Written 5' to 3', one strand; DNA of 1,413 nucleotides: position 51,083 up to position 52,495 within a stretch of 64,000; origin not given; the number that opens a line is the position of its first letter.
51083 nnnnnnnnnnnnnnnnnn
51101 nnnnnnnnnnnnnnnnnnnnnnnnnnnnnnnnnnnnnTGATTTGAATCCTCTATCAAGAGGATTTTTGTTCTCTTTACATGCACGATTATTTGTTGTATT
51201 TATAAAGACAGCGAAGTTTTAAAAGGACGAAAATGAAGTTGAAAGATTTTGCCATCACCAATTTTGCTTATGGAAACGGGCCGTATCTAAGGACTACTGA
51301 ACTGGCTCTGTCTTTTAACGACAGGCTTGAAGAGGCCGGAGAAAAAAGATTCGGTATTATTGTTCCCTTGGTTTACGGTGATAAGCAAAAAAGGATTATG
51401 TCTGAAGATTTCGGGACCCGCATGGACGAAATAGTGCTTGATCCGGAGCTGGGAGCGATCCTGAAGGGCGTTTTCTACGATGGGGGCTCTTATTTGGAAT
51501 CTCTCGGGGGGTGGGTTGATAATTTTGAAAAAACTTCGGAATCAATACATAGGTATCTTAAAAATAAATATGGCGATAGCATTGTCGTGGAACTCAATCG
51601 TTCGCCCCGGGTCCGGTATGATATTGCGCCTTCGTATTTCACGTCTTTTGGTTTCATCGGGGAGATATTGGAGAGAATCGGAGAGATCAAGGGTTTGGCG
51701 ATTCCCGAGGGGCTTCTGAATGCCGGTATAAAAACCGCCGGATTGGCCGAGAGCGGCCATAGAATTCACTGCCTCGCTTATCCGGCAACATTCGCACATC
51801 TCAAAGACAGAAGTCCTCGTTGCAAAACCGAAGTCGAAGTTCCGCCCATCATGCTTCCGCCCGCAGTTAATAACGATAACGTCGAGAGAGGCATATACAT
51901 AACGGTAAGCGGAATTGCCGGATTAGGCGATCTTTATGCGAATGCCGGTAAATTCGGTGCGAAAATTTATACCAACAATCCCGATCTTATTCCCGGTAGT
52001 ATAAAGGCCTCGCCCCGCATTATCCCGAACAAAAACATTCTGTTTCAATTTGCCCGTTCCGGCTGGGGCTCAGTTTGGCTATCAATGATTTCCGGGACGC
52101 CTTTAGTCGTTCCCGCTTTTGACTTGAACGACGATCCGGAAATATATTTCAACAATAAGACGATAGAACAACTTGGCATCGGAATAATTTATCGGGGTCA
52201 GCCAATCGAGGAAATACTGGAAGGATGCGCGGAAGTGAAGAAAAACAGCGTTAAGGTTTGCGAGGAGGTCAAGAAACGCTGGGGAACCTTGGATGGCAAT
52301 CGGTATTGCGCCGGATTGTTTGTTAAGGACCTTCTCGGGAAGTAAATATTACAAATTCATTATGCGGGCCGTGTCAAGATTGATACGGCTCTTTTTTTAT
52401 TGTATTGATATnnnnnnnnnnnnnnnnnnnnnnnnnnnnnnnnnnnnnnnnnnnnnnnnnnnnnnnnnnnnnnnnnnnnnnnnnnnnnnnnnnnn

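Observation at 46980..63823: Two independent nonulosonic-acid (sialic/legionaminic/pseudaminic-like) biosynthesis sets with an unusual accessory enzyme complement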

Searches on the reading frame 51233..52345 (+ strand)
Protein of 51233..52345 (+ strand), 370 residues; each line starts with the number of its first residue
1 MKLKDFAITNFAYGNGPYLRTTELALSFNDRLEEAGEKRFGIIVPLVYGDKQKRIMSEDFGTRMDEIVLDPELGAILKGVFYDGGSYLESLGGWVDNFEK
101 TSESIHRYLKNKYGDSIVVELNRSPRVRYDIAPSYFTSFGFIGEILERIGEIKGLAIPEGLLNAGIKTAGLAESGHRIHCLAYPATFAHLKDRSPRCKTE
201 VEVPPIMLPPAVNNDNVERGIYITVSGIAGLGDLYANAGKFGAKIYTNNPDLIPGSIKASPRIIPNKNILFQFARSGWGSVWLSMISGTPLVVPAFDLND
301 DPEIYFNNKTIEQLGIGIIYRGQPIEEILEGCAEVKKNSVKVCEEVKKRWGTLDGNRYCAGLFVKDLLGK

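Call 3: search_protein_families(library=pfam, proteins=[window:51233-52345:+])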
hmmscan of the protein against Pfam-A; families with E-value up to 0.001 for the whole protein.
window:51233-52345:+ (370 aa): 0 families

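Call 5: search_protein_families(library=ncbifam, proteins=[window:51233-52345:+], max_evalue=0.01)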
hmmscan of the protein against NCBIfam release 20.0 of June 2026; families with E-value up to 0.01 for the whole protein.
window:51233-52345:+ (370 aa): 0 families

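Call 17: search_solved_structures(query=window:51233-52345:+, max_evalue=5)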
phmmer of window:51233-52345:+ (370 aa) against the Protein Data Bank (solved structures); distinct sequences matched with E-value up to 5: 1.
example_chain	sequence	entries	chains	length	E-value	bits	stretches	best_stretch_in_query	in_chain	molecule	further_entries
3jcr_6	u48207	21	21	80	0.23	13.6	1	66-118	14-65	LSm6 | U6 snRNA-associated Sm-like protein LSm6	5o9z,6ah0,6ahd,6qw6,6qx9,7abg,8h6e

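Call 41: search_protein_families(library=pfam, proteins=[window:51233-52345:+], max_evalue=5)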
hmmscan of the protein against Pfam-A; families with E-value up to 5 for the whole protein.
window:51233-52345:+ (370 aa): 0 families

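Call 42: find_homologous_proteins(query=window:51233-52345:+, max_evalue=0.001)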
Query window:51233-52345:+ (370 aa): 400 proteins with E <= 0.001 among 4056 candidates; the best 120 are listed.
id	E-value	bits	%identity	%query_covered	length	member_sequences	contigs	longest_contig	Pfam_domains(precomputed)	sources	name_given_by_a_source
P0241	2.3e-250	848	100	100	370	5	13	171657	-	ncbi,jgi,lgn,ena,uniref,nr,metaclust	ncbi:MAG: hypothetical protein A3B99_04165 [Candidatus Yanofskybacteria bacterium RIFCSPHIGHO2_02_FU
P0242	1.1e-137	477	57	99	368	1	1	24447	-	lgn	-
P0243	5.0e-137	475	58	98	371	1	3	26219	-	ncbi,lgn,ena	ncbi:MAG: hypothetical protein AAB454_02300 [Patescibacteria group bacterium]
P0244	2.6e-131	456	55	98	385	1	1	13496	-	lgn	-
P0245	8.9e-131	454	56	99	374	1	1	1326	-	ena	-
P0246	1.3e-130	454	55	99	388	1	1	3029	-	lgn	-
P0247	4.9e-130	452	55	99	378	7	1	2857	-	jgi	-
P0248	8.3e-130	451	57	98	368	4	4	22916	-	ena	-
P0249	1.5e-129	450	57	99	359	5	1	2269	-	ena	-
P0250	2.6e-129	450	58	99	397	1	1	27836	-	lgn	-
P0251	2.4e-128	446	54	98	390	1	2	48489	-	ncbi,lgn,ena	-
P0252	2.8e-128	446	55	99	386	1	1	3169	-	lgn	-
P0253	1.3e-127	444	53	99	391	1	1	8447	-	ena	-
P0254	1.3e-127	444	54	99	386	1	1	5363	-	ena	-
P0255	2.5e-127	443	55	98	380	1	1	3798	-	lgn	-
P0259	1.3e-126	441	54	98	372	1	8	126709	-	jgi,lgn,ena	-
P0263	3.2e-125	436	54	99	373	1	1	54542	-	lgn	-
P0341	3.2e-110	387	49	98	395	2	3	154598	-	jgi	-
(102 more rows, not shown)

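Call 45: find_encoding_contigs(protein=P0243, flank=10000, max_places=1)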
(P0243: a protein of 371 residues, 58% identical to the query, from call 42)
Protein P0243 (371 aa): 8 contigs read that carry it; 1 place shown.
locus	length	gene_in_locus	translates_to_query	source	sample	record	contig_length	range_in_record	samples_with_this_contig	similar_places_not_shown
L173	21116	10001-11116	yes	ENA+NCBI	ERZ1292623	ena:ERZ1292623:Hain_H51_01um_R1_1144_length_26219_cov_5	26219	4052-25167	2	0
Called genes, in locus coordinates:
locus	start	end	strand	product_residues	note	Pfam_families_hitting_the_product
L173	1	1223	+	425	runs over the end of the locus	PF04055:Radical_SAM, PF13186:SPASM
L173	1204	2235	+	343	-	PF01408:GFO_IDH_MocA, PF02894:GFO_IDH_MocA_C, PF22725:GFO_IDH_MocA_C3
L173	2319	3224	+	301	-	PF01522:Polysacc_deac_1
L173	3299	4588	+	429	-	PF04055:Radical_SAM, PF13186:SPASM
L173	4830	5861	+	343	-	PF02350:Epimerase_2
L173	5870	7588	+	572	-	PF00571:CBS (faint), PF02826:2-Hacid_dh_C (faint), PF03446:NAD_binding_2 (faint), PF03721:UDPG_MGDP_dh_N, PF00984:UDPG_MGDP_dh, PF03720:UDPG_MGDP_dh_C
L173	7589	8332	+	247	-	PF02348:CTP_transf_3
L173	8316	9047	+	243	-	PF02348:CTP_transf_3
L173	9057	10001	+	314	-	PF00389:2-Hacid_dh, PF02826:2-Hacid_dh_C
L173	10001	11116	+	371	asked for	-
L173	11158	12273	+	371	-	PF03102:NeuB, PF08666:SAF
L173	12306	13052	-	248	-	PF01209:Ubie_methyltran (weak), PF13489:Methyltransf_23, PF13649:Methyltransf_25, PF13847:Methyltransf_31, PF08241:Methyltransf_11, PF08242:Methyltransf_12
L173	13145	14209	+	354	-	PF03102:NeuB, PF08666:SAF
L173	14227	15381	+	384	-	PF02350:Epimerase_2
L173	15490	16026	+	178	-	PF00571:CBS (weak)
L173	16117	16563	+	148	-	-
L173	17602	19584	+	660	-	PF04932:Wzy_C, PF13428:TPR_14 (faint), PF07719:TPR_2 (faint), PF13181:TPR_8 (faint)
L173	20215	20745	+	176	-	-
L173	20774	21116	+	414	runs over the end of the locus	PF01471:PG_binding_1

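Call 46: find_encoding_contigs(protein=P0263, flank=10000, max_places=1)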
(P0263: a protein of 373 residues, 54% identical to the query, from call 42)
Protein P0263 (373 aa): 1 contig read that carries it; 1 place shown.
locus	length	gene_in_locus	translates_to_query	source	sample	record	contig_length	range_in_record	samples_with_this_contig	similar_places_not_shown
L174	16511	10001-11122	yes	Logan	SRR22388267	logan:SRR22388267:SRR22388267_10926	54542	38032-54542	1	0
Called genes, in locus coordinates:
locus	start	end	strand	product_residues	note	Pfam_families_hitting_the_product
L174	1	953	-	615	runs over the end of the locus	-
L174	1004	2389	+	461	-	PF04464:Glyphos_transf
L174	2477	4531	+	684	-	PF02310:B12-binding (weak), PF04055:Radical_SAM (weak)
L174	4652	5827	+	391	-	PF02350:Epimerase_2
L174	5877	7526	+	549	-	PF02826:2-Hacid_dh_C (faint), PF03721:UDPG_MGDP_dh_N, PF00984:UDPG_MGDP_dh, PF03720:UDPG_MGDP_dh_C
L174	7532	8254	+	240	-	PF02348:CTP_transf_3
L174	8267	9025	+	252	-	PF02348:CTP_transf_3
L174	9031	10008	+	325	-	PF00389:2-Hacid_dh, PF02826:2-Hacid_dh_C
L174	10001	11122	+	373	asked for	-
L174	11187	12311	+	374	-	PF03102:NeuB, PF08666:SAF (weak)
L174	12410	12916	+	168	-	-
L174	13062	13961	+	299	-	PF03721:UDPG_MGDP_dh_N, PF00984:UDPG_MGDP_dh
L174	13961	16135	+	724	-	PF04932:Wzy_C, PF13428:TPR_14 (faint)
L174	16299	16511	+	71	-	?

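Call 48: search_protein_families(library=ncbifam, proteins=[L173:4830-5861:+, L174:4652-5827:+, L173:5870-7588:+, L173:7589-8332:+, L173:8316-9047:+, L173:14227-15381:+], max_evalue=1e-10)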
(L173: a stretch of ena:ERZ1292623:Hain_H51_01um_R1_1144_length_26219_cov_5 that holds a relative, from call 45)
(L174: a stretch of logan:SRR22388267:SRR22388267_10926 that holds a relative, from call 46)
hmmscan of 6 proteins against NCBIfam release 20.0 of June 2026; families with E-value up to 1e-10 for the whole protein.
L173:4830-5861:+ (343 aa): 2 families
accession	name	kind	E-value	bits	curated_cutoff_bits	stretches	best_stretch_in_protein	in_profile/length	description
TIGR03568.1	NeuC_NnaA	equivalog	1e-97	327.3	235.9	1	2-329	41-365/365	UDP-N-acetylglucosamine 2-epimerase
TIGR00236.1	wecB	equivalog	6.8e-12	45.2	210.15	1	45-274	76-300/366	non-hydrolyzing UDP-N-acetylglucosamine 2-epimerase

L174:4652-5827:+ (391 aa): 2 families
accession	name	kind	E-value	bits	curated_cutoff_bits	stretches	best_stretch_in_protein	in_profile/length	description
TIGR03568.1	NeuC_NnaA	equivalog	2.4e-103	345.9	235.9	1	7-374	1-365/365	UDP-N-acetylglucosamine 2-epimerase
TIGR00236.1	wecB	equivalog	3.1e-12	46.3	210.15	1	88-343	74-326/366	non-hydrolyzing UDP-N-acetylglucosamine 2-epimerase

L173:5870-7588:+ (572 aa): 7 families
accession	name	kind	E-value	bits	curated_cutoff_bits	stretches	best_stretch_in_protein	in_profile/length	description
TIGR03026.1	NDP-sugDHase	subfamily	3.5e-112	375.2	189.8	1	140-546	2-406/413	nucleotide sugar dehydrogenase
NF040825.1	UDPMaNacDH_Arch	equivalog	1.1e-81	274.9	750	1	140-540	2-386/418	UDP-N-acetyl-D-mannosamine dehydrogenase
NF008286.0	PRK11064.1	equivalog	1.4e-67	228.1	459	1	137-537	2-405/420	UDP-N-acetyl-D-mannosamine dehydrogenase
NF041297.1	UDPGDh_AglM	equivalog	7.5e-61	206.3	670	1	140-535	2-399/429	UDP-glucose 6-dehydrogenase AglM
NF011729.0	PRK15182.1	equivalog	8.1e-52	176.4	592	1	140-525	8-385/425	Vi polysaccharide biosynthesis UDP-N-acetylglucosamine C-6 dehydrogenase TviB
NF047673.2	TeichurnBiosyTuaD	equivalog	3.5e-50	171.4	700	1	139-564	2-422/439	UDP-glucose 6-dehydrogenase TuaD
NF011631.0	PRK15057.1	equivalog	7.4e-18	64.8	757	1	140-526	2-366/388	UDP-glucose 6-dehydrogenase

L173:7589-8332:+ (247 aa): 3 families
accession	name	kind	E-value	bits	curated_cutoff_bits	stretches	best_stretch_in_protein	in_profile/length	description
TIGR03584.1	PseF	equivalog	4.8e-57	193.1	205.7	1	9-233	2-217/222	pseudaminic acid cytidylyltransferase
NF003950.0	PRK05450.1-3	subfamily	1.7e-13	50.5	234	1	6-134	2-122/248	3-deoxy-manno-octulosonate cytidylyltransferase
NF003952.0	PRK05450.1-5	subfamily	2.8e-13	49.6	193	1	6-134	2-121/250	3-deoxy-manno-octulosonate cytidylyltransferase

L173:8316-9047:+ (243 aa): 4 families
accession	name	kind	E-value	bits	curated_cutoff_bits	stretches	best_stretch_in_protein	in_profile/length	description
TIGR03584.1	PseF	equivalog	7.8e-55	185.9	205.7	1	9-234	2-218/222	pseudaminic acid cytidylyltransferase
NF003952.0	PRK05450.1-5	subfamily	4.9e-14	52.1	193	1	6-148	2-138/250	3-deoxy-manno-octulosonate cytidylyltransferase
NF003950.0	PRK05450.1-3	subfamily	8.7e-13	48.2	234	1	6-145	2-134/248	3-deoxy-manno-octulosonate cytidylyltransferase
TIGR00466.1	kdsB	equivalog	3.3e-11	43.1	155.2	1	10-160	6-150/241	3-deoxy-manno-octulosonate cytidylyltransferase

L173:14227-15381:+ (384 aa): 2 families
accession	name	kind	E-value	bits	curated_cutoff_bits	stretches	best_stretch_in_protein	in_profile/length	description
TIGR03568.1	NeuC_NnaA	equivalog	1e-117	393.1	235.9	1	8-368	1-365/365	UDP-N-acetylglucosamine 2-epimerase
TIGR00236.1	wecB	equivalog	2.9e-27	95.8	210.15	1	9-370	2-364/366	non-hydrolyzing UDP-N-acetylglucosamine 2-epimerase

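Call 49: predict_structure(alignment_id=A3)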
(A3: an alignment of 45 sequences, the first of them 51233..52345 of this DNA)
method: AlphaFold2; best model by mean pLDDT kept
length: 370 residues; sequences in the alignment: 45
mean_pLDDT: 92.7   pTM: 0.91
mean pLDDT of the five models: 92.7, 92.3, 92.1, 91.6, 88.1
residues with pLDDT >= 90: 300; 70-90: 57; 50-70: 13; < 50: 0
segments of 3 or more residues with pLDDT < 50: none
pLDDT, mean of each block of 10 residues (from residue 1): 87 79 97 98 95 92 95 89 76 94 97 97 94 97 95 91 97 96 97 94 96 96 75 76 89 89 96 94 97 91 95 97 92 98 98 98 94
secondary structure, 60 per line:
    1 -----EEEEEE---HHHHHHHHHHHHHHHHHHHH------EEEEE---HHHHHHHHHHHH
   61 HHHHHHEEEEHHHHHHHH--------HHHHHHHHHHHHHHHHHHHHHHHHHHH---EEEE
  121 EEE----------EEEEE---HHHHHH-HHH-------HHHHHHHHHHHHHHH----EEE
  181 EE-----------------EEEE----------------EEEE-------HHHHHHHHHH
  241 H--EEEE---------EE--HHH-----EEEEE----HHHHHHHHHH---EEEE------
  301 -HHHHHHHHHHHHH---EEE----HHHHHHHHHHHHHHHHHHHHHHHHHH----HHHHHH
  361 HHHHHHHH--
elements in order: E6-11 H15-34 E41-45 H49-66 E67-70 H71-78 H87-113 E117-123 E134-138 H142-147 H159-173 E178-182 E200-203 E220-223 H231-241 E244-247 E269-273 H278-287 E291-294 H302-314 E318-320 H325-350 H355-368

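Call 52: fold_search(model_id=the predicted structure, library=pdb)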
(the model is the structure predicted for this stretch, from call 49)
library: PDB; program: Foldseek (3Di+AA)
matches with E <= 10: 1234; with E <= 0.001: 181
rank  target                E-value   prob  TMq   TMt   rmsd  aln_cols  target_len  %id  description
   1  8sfu_A                1.1e-10  1.00  0.54  0.49   8.6       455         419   14  Crystal structure of TuUGT202A2 (Tetur22g00270) in complex with naringin (released 2023-09-13)
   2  8sfy                  1.3e-10  1.00  0.57  0.52   7.3       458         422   14  Crystal structure of TuUGT202A2 (Tetur22g00270) in complex with UDP-glucose (released 2023-09-13)
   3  6pnt                  2.0e-10  1.00  0.57  0.51   8.2       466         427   14  Structural Characterization of UDP-glycosyltransferase from Tetranychus Urticae (released 2020-07-08)
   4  8xfh_B                5.6e-10  1.00  0.61  0.53   7.0       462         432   13  Crystal structure of MiCGT(E152Q/V190D/S122P) in complex with UDP (released 2024-12-18)
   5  7va8_A                5.9e-10  1.00  0.60  0.51   6.9       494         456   11  Crystal structure of MiCGT (released 2022-07-06)
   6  5du2_B                6.6e-10  1.00  0.60  0.60   6.9       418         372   13  Structural analysis of EspG2 glycosyltransferase (released 2015-10-14)
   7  2acv_A                7.0e-10  1.00  0.60  0.50   7.7       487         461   14  Crystal Structure of Medicago truncatula UGT71G1 (released 2005-11-15)
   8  2iyf_A                7.0e-10  1.00  0.55  0.54   7.8       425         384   14  The crystal structure of macrolide glycosyltransferases: A blueprint for antibiotic engineering (released 2007-03-27)
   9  2p6p_A                9.8e-10  1.00  0.57  0.55   6.5       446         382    7  X-ray crystal structure of C-C bond-forming dTDP-D-Olivose-transferase UrdGT2 (released 2007-08-07)
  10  6llw_B                1.5e-09  1.00  0.61  0.54   7.0       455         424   14  Crystal Structure of Fagopyrum esculentum M UGT708C1 complexed with UDP (released 2020-08-05)
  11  4fzr                  1.5e-09  1.00  0.51  0.53   7.4       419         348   13  Crystal Structure of SsfS6, Streptomyces sp. SF2575 glycosyltransferase (released 2012-07-25)
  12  4m60                  1.6e-09  1.00  0.57  0.57   6.5       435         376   13  Crystal structure of macrolide glycosyltransferases OleD (released 2013-09-04)
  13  2acv_B                1.9e-09  1.00  0.59  0.50   7.6       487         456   14  Crystal Structure of Medicago truncatula UGT71G1 (released 2005-11-15)
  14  2iyf_B                2.3e-09  1.00  0.52  0.50   7.7       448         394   12  The crystal structure of macrolide glycosyltransferases: A blueprint for antibiotic engineering (released 2007-03-27)
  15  5du2_A                2.4e-09  1.00  0.60  0.60   6.9       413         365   12  Structural analysis of EspG2 glycosyltransferase (released 2015-10-14)
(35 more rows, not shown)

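Call 69: find_encoding_contigs(protein=P0259, flank=9000, max_places=1)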
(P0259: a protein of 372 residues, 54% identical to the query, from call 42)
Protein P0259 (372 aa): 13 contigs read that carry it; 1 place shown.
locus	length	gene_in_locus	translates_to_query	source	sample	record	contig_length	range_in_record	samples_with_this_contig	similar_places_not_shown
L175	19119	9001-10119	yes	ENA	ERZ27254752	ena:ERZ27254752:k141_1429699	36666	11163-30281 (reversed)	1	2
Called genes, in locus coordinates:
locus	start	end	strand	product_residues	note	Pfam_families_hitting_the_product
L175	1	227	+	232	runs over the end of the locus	PF00535:Glycos_transf_2, PF10111:Glyco_tranf_2_2 (weak), PF13641:Glyco_tranf_2_3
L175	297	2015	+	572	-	PF03721:UDPG_MGDP_dh_N, PF00984:UDPG_MGDP_dh, PF03720:UDPG_MGDP_dh_C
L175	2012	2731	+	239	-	PF02348:CTP_transf_3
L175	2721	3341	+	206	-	PF00300:His_Phos_1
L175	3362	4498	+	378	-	PF01636:APH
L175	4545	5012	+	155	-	PF07883:Cupin_2 (faint)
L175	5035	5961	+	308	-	PF01522:Polysacc_deac_1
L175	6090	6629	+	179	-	-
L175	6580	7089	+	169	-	-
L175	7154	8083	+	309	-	PF00389:2-Hacid_dh, PF02826:2-Hacid_dh_C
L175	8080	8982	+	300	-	PF00892:EamA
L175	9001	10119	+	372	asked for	-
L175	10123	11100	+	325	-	PF03102:NeuB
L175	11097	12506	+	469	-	-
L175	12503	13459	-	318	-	-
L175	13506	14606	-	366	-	-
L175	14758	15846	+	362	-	-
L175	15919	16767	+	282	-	-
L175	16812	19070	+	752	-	PF00515:TPR_1 (faint), PF13181:TPR_8 (faint), PF04932:Wzy_C, PF13429:TPR_15 (weak), PF12895:ANAPC3 (weak), PF14559:TPR_19 (weak), PF13428:TPR_14 (weak), PF21033:RMD1-3 (weak), +9 more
